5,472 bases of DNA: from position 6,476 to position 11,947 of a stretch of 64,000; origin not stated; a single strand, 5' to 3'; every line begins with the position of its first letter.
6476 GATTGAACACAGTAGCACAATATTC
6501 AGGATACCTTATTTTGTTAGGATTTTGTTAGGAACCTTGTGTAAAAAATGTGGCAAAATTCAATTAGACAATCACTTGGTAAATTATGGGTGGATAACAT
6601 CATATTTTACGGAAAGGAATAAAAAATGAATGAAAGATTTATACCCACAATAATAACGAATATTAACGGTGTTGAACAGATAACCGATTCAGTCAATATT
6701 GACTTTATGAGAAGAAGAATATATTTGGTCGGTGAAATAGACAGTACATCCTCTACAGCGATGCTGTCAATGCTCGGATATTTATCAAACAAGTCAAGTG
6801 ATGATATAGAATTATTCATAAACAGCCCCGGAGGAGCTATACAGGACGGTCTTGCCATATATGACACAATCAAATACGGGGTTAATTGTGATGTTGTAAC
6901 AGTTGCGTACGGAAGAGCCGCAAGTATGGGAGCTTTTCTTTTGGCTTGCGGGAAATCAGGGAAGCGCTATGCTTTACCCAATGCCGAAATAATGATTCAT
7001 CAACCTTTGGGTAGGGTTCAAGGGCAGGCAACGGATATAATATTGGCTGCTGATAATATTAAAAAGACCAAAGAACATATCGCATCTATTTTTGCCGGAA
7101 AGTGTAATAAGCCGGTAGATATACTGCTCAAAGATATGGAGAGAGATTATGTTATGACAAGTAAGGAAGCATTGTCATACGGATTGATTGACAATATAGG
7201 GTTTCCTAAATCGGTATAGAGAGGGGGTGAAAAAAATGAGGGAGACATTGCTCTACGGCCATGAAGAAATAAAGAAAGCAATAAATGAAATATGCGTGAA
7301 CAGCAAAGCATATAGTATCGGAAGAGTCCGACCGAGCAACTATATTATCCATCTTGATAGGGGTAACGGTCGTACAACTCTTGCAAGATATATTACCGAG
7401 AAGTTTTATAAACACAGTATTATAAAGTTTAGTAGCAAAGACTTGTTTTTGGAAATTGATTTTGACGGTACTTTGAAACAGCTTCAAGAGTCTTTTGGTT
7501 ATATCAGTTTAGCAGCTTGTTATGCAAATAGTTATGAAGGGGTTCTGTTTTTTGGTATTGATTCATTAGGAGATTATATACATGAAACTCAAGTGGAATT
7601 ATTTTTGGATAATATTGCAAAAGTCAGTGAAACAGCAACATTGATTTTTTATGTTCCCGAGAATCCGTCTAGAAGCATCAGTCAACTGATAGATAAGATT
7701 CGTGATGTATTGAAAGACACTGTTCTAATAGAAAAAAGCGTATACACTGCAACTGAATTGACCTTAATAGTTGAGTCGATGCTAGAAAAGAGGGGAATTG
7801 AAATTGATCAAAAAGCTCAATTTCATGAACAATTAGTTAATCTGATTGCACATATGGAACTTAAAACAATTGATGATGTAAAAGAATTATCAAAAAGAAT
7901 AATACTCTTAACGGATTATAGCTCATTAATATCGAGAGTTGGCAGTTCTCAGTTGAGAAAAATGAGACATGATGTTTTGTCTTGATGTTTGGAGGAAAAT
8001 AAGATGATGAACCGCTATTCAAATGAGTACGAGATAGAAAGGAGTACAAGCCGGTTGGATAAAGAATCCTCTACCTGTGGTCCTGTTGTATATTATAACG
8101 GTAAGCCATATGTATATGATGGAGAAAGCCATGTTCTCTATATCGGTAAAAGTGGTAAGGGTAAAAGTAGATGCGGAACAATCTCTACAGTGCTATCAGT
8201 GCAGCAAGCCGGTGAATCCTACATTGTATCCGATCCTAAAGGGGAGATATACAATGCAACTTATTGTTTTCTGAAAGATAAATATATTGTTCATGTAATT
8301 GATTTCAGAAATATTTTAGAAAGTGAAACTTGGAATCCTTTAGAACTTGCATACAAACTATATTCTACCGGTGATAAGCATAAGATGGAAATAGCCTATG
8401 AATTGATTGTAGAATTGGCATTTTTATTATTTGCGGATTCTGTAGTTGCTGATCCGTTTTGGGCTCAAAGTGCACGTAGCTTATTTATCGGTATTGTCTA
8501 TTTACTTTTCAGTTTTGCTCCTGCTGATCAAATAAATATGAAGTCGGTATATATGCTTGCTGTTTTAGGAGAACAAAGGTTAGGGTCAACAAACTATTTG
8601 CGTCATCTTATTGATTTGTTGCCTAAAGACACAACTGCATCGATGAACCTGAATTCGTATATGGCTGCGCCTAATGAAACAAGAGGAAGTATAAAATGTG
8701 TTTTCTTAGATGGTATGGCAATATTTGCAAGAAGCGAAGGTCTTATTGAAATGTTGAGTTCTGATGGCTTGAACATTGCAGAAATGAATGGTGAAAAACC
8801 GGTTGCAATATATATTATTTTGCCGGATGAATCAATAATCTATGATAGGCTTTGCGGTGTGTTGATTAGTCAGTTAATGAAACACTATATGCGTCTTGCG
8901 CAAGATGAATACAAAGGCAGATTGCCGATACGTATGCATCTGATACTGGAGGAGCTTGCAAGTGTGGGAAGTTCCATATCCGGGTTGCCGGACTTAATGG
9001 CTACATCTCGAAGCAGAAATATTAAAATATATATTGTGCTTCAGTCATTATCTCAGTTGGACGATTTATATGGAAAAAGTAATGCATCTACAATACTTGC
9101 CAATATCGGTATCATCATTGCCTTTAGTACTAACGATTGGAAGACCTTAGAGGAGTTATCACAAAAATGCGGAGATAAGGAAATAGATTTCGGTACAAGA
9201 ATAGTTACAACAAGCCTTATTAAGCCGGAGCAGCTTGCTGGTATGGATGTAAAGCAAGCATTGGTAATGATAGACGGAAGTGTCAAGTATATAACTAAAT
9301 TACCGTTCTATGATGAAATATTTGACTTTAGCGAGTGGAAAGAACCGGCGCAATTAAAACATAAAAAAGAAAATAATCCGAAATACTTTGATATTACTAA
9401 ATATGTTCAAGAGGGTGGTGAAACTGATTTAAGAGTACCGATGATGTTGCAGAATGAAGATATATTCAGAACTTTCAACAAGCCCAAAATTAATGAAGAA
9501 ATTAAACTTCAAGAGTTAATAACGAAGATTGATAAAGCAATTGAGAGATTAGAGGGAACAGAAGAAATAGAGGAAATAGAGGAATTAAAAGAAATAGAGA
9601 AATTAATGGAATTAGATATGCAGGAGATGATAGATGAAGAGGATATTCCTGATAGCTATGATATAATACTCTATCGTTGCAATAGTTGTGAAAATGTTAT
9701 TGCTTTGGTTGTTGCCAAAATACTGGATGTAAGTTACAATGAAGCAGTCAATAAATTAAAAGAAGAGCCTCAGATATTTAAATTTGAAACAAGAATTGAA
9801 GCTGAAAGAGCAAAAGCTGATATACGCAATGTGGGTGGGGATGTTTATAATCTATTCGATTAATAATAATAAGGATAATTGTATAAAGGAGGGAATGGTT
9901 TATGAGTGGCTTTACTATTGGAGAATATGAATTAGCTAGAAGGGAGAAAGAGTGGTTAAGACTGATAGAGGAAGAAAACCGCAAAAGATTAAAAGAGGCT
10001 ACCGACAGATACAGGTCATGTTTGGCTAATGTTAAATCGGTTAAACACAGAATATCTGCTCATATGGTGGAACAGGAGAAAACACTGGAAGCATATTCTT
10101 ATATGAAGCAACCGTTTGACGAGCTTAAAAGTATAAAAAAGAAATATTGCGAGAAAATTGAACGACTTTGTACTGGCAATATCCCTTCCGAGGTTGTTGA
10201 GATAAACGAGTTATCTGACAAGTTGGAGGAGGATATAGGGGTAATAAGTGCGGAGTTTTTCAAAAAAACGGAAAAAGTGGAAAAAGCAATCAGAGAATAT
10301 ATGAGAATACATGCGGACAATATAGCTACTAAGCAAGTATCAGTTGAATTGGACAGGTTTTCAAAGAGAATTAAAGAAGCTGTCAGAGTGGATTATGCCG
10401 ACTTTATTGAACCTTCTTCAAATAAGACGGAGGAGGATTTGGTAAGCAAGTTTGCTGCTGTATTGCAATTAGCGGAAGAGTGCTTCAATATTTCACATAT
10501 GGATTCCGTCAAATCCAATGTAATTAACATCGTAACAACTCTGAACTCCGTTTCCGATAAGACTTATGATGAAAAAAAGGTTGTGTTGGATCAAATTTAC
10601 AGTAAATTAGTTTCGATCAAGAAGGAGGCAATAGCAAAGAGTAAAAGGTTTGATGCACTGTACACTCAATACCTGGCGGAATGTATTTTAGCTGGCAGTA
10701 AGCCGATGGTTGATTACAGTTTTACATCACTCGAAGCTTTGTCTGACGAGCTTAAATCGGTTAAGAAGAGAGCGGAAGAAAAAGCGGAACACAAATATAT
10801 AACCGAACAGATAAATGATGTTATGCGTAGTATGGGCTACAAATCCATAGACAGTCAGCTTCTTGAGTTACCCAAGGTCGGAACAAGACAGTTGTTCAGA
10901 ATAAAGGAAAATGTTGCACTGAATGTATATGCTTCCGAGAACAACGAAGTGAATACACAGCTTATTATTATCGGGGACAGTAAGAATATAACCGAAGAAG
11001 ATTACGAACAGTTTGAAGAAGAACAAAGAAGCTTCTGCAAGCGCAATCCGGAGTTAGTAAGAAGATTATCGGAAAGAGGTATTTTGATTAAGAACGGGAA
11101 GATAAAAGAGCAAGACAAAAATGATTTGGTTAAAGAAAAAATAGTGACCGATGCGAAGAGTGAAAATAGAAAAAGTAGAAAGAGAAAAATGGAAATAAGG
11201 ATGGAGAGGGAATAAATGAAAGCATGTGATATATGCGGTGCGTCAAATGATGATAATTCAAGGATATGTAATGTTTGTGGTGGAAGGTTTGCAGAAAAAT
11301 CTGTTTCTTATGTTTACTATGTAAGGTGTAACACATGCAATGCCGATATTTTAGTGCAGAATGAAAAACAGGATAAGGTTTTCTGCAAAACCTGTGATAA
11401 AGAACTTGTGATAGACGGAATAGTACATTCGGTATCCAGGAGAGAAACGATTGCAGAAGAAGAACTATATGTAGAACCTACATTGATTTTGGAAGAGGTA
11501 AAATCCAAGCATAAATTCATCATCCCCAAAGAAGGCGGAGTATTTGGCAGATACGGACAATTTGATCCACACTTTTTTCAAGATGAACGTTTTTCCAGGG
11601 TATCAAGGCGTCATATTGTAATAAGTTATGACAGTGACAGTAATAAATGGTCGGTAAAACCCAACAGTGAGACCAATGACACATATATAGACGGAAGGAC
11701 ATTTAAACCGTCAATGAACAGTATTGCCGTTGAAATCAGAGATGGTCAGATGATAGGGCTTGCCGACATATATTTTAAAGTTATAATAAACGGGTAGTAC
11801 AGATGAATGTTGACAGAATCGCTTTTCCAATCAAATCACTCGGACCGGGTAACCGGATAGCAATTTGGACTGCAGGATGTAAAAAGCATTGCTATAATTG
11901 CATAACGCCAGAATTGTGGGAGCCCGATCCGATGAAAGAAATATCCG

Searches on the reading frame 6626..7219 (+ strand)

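Call 7: search_protein_families(library=pfam, proteins=[window:6626-7219:+], max_evalue=0.01)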
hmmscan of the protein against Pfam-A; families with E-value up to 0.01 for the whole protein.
window:6626-7219:+ (197 aa): 1 family
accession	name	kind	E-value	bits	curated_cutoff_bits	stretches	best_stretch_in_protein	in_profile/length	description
PF00574.28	CLP_protease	-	2e-59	201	20.2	1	18-192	5-179/182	Clp protease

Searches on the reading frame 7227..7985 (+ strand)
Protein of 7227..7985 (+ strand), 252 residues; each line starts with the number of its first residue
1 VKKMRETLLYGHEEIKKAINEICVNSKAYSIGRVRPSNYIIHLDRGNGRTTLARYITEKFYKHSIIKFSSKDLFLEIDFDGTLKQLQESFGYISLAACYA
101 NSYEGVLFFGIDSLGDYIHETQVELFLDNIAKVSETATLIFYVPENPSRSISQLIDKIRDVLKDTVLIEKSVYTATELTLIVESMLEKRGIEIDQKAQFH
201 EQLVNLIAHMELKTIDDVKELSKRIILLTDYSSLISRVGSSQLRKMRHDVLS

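Call 7: search_protein_families(library=pfam, proteins=[window:7227-7985:+], max_evalue=0.01)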
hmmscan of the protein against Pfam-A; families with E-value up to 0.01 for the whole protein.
window:7227-7985:+ (252 aa): 0 families

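Call 46: search_protein_families(library=padloc, proteins=[window:7227-7985:+], max_evalue=0.001)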
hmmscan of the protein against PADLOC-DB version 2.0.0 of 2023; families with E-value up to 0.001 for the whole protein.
window:7227-7985:+ (252 aa): 0 families

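Call 47: search_protein_families(library=ncbifam, proteins=[window:7227-7985:+], max_evalue=0.001)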
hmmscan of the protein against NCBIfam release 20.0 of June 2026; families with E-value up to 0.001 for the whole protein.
window:7227-7985:+ (252 aa): 1 family
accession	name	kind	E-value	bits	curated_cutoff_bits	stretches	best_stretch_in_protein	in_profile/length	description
TIGR01128.2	holA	equivalog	7.6e-05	22.2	80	1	119-198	76-151/316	DNA polymerase III subunit delta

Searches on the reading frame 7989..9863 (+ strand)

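Call 7: search_protein_families(library=pfam, proteins=[window:7989-9863:+], max_evalue=0.01)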
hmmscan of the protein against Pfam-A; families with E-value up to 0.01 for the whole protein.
window:7989-9863:+ (624 aa): 3 families
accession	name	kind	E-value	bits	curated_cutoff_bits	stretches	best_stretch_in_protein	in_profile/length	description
PF02534.20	T4SS-DNA_transf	-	7.4e-41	140.9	20.1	1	26-441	30-446/468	Type IV secretory system Conjugative DNA transfer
PF12696.13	TraG-D_C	-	8e-22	77.9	22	1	315-401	1-86/126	TraM recognition site of TraD and TraG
PF10412.15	TrwB_AAD_bind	-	6e-15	55.4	20.5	2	314-400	244-329/387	Type IV secretion-system coupling protein DNA-binding domain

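Call 46: search_protein_families(library=padloc, proteins=[window:7989-9863:+], max_evalue=0.001)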
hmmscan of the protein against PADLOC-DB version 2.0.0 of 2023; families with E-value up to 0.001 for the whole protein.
window:7989-9863:+ (624 aa): 1 family
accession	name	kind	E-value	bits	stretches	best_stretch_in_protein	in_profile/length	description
PDLC04140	mad8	-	8.3e-08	30.1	1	296-430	174-290/314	mads_8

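Call 47: search_protein_families(library=ncbifam, proteins=[window:7989-9863:+], max_evalue=0.001)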
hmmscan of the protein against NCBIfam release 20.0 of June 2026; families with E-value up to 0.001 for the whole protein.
window:7989-9863:+ (624 aa): 9 families
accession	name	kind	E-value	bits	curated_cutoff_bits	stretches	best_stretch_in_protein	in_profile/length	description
NF045973.1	conju_CD1115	equivalog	4.4e-63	213.7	250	1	39-422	17-416/442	VirD4-like conjugal transfer protein, CD1115 family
NF010453.0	PRK13880.1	subfamily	6.3e-13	47.8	586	1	30-397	151-520/630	conjugal transfer coupling protein TraG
NF010450.0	PRK13876.1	subfamily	3.7e-12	45.3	674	1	42-395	140-478/667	IncP-type conjugal transfer protein TraG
TIGR02759.1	TraD_Ftype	equivalog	1.6e-10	40.4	521.35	1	315-400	408-492/566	type IV conjugative transfer system coupling protein TraD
NF010472.0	PRK13897.1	equivalog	8e-10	37.9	728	1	41-400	153-491/657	type IV secretion system component VirD4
NF041326.1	Bacteroid_MobC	subfamily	4.1e-07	28.8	900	1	279-395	429-534/655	conjugal transfer protein MobC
TIGR03743.1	SXT_TraD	subfamily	1e-06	27.5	366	0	314-406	486-577/636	conjugative transfer system coupling protein TraD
TIGR02767.1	TraG-Ti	equivalog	6.1e-06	25.3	686.2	1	46-400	211-550/623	Ti-type conjugative transfer system protein TraG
NF010394.0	PRK13822.1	subfamily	0.00012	21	443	1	285-399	453-562/643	conjugal transfer coupling protein TraG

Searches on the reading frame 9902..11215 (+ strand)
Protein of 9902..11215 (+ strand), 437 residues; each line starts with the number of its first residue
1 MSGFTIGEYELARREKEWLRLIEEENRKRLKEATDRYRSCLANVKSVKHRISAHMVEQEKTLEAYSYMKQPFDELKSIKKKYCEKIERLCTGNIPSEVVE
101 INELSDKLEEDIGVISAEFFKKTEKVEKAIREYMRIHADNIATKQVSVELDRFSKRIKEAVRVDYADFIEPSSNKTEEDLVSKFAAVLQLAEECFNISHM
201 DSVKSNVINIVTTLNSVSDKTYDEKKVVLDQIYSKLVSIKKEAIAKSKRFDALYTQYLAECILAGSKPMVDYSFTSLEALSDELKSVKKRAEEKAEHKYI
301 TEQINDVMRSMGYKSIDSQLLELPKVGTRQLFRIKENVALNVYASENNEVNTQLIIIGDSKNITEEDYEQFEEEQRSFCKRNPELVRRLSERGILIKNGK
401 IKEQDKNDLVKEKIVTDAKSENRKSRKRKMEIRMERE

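Call 7: search_protein_families(library=pfam, proteins=[window:9902-11215:+], max_evalue=0.01)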
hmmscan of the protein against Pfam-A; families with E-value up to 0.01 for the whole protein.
window:9902-11215:+ (437 aa): 1 family
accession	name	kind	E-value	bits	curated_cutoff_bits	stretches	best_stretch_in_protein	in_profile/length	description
PF17932.6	TetR_C_24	-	0.0024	18.6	26.4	0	353-395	26-68/114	Tetracyclin repressor-like, C-terminal domain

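Call 46: search_protein_families(library=padloc, proteins=[window:9902-11215:+], max_evalue=0.001)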
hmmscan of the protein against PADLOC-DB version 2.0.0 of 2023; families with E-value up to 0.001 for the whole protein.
window:9902-11215:+ (437 aa): 0 families

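Call 47: search_protein_families(library=ncbifam, proteins=[window:9902-11215:+], max_evalue=0.001)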
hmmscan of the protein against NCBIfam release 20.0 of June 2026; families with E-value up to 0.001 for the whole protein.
window:9902-11215:+ (437 aa): 0 families

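Call 78: find_homologous_proteins(query=window:9902-11215:+, max_evalue=0.00001)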
Query window:9902-11215:+ (437 aa): 1 proteins with E <= 0.00001 among 7929 candidates.
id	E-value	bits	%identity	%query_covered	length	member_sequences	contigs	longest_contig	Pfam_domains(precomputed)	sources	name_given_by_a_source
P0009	1.0e-261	886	100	96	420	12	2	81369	-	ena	-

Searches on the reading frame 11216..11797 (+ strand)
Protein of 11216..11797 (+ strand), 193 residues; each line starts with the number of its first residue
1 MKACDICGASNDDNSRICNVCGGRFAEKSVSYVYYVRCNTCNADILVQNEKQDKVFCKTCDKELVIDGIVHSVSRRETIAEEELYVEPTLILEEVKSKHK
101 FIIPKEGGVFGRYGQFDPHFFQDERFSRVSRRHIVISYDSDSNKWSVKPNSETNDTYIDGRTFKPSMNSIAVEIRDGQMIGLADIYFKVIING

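Call 7: search_protein_families(library=pfam, proteins=[window:11216-11797:+], max_evalue=0.01)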
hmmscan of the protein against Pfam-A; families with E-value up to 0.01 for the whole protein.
window:11216-11797:+ (193 aa): 4 families
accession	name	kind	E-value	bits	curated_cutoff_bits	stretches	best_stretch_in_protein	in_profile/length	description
PF00498.31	FHA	-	2.9e-08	34.4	20.7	1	110-182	3-66/67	FHA domain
PF12773.13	DZR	-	0.00052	20.6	27.3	0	4-60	1-44/45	Double zinc ribbon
PF18912.6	DZR_2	-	0.0025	18.1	27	0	32-66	4-34/56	Double zinc ribbon domain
PF13248.11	Zn_ribbon_3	-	0.0063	16.4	27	1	1-24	2-25/26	zinc-ribbon domain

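Call 46: search_protein_families(library=padloc, proteins=[window:11216-11797:+], max_evalue=0.001)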
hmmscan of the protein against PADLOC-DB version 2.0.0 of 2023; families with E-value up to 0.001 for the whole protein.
window:11216-11797:+ (193 aa): 0 families

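Call 47: search_protein_families(library=ncbifam, proteins=[window:11216-11797:+], max_evalue=0.001)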
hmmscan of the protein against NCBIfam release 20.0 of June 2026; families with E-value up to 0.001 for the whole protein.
window:11216-11797:+ (193 aa): 0 families
